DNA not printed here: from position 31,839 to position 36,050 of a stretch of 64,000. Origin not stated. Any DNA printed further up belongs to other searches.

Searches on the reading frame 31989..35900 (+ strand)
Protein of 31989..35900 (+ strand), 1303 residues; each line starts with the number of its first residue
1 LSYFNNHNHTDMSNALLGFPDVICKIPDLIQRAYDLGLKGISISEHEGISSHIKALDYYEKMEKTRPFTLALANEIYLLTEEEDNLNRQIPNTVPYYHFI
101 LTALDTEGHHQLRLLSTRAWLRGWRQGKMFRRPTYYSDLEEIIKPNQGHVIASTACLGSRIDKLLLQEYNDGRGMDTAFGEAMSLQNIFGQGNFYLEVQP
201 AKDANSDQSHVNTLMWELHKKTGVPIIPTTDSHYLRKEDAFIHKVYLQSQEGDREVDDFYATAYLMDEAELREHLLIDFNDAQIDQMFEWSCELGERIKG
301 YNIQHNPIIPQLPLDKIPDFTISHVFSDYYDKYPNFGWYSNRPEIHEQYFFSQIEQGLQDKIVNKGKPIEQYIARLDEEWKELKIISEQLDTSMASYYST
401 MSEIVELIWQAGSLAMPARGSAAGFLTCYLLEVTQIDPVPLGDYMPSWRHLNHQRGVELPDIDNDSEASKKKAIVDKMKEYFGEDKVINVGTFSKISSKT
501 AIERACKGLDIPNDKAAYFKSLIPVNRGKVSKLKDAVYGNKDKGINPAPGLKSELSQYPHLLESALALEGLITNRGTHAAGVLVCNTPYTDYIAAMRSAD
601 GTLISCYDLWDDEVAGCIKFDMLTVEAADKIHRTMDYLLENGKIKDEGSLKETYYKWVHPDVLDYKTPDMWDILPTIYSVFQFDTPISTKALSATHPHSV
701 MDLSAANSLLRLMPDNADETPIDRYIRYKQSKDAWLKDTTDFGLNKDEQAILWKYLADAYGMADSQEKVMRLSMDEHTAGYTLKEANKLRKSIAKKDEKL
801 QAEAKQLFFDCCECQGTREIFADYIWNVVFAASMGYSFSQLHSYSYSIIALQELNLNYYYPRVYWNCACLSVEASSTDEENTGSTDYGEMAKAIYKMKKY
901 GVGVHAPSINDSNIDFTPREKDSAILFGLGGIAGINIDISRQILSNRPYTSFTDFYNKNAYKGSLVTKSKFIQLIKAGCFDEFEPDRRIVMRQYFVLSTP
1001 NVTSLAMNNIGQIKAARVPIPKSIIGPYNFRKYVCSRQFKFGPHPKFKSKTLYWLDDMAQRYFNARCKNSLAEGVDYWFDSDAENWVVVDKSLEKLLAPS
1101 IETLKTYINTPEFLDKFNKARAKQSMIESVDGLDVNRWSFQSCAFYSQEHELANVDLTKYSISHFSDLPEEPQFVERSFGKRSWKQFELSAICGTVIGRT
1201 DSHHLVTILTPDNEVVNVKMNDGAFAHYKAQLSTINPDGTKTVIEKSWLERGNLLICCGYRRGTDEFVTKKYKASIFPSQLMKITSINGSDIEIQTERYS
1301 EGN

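Call 10: search_protein_families(library=pfam, proteins=[window:31989-35900:+], max_evalue=0.001)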
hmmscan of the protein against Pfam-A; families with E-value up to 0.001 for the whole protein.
window:31989-35900:+ (1303 aa): 4 families
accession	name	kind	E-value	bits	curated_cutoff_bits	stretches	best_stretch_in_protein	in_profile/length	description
PF07733.18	DNA_pol3_alpha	-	8.3e-44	150.6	23.9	1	349-623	2-259/260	Bacterial DNA polymerase III alpha NTPase domain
PF17657.6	DNA_pol3_finger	-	1.2e-18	67.5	22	1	661-812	23-162/166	Bacterial DNA polymerase III alpha subunit finger domain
PF02811.25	PHP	-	6.4e-18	66.1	26.4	1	7-200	3-163/164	PHP domain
PF14579.12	HHH_6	-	9.5e-17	61.4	25.6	1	901-988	1-88/90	Helix-hairpin-helix motif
